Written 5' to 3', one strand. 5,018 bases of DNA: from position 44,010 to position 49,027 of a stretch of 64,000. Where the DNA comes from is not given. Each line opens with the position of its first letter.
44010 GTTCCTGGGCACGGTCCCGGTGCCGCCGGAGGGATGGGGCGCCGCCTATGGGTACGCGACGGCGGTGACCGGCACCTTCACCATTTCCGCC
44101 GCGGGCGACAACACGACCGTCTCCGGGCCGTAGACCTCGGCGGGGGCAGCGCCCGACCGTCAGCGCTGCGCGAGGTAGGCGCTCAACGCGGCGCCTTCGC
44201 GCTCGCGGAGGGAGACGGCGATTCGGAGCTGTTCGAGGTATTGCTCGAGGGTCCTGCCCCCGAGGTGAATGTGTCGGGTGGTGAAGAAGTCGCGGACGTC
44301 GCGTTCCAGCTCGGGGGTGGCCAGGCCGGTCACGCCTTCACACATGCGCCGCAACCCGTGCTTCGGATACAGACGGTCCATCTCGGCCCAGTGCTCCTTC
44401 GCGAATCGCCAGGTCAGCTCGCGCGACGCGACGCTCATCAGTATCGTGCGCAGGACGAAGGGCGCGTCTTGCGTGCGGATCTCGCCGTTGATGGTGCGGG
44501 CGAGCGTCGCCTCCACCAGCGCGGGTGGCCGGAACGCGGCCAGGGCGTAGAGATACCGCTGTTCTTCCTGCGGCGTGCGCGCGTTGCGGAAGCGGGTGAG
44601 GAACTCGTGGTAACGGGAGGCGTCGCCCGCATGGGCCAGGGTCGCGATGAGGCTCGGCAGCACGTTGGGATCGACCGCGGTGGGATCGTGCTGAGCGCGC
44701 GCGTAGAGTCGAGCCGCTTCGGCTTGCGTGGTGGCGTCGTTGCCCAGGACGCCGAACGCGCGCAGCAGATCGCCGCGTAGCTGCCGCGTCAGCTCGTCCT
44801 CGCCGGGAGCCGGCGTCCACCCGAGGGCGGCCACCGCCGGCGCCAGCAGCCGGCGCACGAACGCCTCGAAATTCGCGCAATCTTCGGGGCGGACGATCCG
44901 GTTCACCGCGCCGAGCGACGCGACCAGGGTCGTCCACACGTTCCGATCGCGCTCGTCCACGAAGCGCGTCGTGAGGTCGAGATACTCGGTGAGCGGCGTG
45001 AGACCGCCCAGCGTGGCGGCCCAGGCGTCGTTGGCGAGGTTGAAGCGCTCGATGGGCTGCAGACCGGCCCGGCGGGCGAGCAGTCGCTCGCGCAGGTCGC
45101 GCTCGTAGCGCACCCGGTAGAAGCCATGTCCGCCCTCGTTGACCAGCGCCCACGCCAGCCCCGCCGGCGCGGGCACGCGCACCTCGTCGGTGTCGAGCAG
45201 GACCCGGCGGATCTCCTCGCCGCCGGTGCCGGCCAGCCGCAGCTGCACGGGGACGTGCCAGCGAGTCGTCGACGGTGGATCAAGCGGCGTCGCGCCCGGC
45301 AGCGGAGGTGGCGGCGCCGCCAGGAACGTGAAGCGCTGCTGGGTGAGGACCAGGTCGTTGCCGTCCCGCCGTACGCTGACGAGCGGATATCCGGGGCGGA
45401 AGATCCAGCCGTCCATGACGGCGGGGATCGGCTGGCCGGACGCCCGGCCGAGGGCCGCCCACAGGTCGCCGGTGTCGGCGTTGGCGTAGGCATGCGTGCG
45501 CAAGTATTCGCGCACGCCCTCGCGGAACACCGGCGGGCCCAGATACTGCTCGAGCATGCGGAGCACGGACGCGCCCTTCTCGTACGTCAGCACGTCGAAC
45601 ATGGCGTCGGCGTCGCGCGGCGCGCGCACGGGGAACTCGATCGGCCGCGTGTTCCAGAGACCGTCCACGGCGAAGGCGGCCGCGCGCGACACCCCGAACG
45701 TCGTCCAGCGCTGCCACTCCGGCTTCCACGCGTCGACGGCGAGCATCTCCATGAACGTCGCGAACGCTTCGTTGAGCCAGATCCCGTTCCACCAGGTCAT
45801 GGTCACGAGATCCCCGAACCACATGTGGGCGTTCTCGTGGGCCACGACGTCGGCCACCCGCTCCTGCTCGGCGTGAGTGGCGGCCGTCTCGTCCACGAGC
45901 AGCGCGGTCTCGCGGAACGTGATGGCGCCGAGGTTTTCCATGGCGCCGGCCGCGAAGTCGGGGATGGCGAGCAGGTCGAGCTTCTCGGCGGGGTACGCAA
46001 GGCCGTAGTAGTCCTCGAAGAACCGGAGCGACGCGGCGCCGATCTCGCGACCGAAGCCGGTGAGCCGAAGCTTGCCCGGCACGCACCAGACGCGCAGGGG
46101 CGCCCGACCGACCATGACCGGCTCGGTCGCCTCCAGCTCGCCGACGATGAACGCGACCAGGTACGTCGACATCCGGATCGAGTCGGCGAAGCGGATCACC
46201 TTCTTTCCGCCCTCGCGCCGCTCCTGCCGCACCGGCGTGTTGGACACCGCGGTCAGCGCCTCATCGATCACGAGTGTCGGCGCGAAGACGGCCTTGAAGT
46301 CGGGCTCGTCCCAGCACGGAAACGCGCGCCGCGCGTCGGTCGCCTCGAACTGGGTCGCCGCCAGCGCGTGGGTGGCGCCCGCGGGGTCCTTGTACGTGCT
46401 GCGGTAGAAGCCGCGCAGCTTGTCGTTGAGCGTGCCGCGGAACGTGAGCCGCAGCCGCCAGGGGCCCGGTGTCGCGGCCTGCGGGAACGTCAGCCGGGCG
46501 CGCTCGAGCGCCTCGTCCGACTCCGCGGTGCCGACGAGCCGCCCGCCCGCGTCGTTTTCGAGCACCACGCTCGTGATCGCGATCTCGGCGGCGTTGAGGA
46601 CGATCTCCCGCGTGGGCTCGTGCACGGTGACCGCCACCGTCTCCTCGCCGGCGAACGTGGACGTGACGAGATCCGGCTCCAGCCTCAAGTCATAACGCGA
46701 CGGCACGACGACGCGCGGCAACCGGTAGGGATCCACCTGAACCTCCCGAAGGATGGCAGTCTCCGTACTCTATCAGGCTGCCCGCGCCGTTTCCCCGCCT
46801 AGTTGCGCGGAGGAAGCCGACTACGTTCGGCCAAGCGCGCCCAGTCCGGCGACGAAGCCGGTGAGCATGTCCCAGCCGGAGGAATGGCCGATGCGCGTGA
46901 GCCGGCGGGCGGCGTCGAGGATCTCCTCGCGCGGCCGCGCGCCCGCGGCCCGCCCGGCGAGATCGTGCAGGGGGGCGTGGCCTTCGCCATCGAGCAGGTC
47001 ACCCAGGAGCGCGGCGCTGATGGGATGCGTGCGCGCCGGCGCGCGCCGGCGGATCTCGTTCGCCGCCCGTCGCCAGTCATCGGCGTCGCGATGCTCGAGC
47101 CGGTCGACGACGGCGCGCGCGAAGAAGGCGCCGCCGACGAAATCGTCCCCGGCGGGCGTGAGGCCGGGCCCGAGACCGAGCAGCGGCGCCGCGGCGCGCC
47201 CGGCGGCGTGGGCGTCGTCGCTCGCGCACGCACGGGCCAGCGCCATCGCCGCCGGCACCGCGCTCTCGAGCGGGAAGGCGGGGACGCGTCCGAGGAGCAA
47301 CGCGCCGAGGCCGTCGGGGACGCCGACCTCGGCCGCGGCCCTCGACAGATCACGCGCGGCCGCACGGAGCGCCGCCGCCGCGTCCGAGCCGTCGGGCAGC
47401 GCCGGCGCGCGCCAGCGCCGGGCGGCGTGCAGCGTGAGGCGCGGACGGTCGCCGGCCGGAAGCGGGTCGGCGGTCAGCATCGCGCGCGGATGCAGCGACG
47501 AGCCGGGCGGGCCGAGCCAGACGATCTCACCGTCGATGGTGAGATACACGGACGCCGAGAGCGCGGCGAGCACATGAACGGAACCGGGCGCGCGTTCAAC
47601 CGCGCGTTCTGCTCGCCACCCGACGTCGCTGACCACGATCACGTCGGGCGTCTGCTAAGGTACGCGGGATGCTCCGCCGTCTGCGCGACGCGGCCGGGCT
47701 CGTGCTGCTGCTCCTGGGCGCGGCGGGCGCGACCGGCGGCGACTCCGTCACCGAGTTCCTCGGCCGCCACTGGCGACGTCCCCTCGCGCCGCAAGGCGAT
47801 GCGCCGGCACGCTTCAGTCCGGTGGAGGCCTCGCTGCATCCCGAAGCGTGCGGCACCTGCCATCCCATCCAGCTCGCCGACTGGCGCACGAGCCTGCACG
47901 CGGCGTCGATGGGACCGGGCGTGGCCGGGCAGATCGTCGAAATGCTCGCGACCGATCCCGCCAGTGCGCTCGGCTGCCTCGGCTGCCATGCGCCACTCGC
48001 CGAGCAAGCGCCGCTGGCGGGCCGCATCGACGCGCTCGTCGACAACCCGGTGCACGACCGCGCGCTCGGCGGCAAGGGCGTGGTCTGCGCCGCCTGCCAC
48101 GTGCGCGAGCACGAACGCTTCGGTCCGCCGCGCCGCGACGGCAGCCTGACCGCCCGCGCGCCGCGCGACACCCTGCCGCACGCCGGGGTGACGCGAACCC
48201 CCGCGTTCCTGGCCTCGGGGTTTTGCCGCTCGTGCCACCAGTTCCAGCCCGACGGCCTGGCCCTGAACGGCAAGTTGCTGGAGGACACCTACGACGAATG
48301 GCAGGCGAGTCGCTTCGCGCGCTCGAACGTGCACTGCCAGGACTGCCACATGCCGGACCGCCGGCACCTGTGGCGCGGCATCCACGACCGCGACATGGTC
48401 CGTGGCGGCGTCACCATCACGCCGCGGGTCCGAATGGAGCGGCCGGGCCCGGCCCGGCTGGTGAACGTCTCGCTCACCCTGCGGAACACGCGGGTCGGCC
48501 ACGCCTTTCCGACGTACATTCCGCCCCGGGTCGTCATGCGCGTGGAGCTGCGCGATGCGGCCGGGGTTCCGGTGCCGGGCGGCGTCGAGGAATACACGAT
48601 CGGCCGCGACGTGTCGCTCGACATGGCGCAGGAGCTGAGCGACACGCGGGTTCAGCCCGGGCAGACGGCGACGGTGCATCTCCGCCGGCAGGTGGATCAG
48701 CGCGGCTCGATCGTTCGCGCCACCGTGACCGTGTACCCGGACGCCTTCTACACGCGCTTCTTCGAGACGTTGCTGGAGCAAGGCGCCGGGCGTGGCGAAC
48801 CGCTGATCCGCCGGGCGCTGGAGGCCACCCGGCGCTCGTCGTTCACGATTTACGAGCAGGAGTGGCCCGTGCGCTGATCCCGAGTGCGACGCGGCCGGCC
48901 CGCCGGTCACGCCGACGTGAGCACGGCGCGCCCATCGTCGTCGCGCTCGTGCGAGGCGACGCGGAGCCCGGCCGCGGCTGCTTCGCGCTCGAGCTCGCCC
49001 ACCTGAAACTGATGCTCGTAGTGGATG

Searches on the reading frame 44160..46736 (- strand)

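Call 42: search_protein_families(library=pfam, proteins=[window:44160-46736:-], max_evalue=0.001)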
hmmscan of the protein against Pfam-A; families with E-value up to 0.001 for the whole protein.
window:44160-46736:- (858 aa): 3 families
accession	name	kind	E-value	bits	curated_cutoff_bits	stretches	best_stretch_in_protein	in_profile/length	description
PF01433.26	Peptidase_M1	-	5.7e-74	248.8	27.7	1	231-444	4-218/218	Peptidase family M1 domain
PF11838.14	ERAP1_C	-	4.2e-68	230.6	38.2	1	529-838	1-317/318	ERAP1-like C-terminal domain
PF17900.6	Peptidase_M1_N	-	6.2e-47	160.5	25.8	1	11-193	1-186/186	Peptidase M1 N-terminal domain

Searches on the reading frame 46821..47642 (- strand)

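Call 42: search_protein_families(library=pfam, proteins=[window:46821-47642:-], max_evalue=0.001)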
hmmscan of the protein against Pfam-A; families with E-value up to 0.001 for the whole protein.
window:46821-47642:- (273 aa): 1 family
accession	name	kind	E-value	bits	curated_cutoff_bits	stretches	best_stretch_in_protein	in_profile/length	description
PF11392.14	AllH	-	8.5e-21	75.1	25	1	154-267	1-109/109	Oxamate carbamoyltransferase subunit AllH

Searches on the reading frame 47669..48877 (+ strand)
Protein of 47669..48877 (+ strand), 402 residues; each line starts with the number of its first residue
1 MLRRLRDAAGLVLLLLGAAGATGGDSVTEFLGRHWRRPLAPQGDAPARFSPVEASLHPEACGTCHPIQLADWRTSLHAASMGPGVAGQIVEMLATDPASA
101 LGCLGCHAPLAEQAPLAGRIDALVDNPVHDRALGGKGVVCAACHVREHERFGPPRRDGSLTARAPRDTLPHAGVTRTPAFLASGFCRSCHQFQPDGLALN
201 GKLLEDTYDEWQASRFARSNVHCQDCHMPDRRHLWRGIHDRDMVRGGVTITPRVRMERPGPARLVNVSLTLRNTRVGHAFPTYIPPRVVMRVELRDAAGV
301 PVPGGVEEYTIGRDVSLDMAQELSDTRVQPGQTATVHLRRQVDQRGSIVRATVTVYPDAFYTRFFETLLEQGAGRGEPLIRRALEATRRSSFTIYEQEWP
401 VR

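Call 42: search_protein_families(library=pfam, proteins=[window:47669-48877:+], max_evalue=0.001)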
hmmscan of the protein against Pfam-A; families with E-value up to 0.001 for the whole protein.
window:47669-48877:+ (402 aa): 5 families
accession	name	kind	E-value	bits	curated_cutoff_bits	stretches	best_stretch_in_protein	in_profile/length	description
PF22113.1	Mtrc-MtrF_II-IV_dom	-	3e-07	30.6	30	1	140-239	84-175/176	Outer membrane cytochrome MtrC/MtrF-like, domains II/IV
PF13435.11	Cytochrome_C554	-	1e-05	26.8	20.8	1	60-144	1-83/84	Cytochrome c554 and c-prime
PF02335.20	Cytochrom_C552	-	8.8e-05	22.1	24.1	0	208-232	232-256/438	Cytochrome c552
PF14537.11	Cytochrom_c3_2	-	9.3e-05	23.3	25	0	60-149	8-68/79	Cytochrome c3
PF14522.11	Cytochrome_C7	-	0.00041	20.5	24.8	0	129-227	5-66/67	Cytochrome c7 and related cytochrome c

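Call 47: search_protein_families(library=pfam, proteins=[window:47669-48877:+], max_evalue=0.001)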
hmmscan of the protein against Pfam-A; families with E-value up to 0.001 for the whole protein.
window:47669-48877:+ (402 aa): 5 families
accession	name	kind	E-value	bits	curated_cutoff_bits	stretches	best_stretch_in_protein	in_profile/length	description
PF22113.1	Mtrc-MtrF_II-IV_dom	-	3e-07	30.6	30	1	140-239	84-175/176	Outer membrane cytochrome MtrC/MtrF-like, domains II/IV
PF13435.11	Cytochrome_C554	-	1e-05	26.8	20.8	1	60-144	1-83/84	Cytochrome c554 and c-prime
PF02335.20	Cytochrom_C552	-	8.8e-05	22.1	24.1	0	208-232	232-256/438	Cytochrome c552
PF14537.11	Cytochrom_c3_2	-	9.3e-05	23.3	25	0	60-149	8-68/79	Cytochrome c3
PF14522.11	Cytochrome_C7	-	0.00041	20.5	24.8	0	129-227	5-66/67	Cytochrome c7 and related cytochrome c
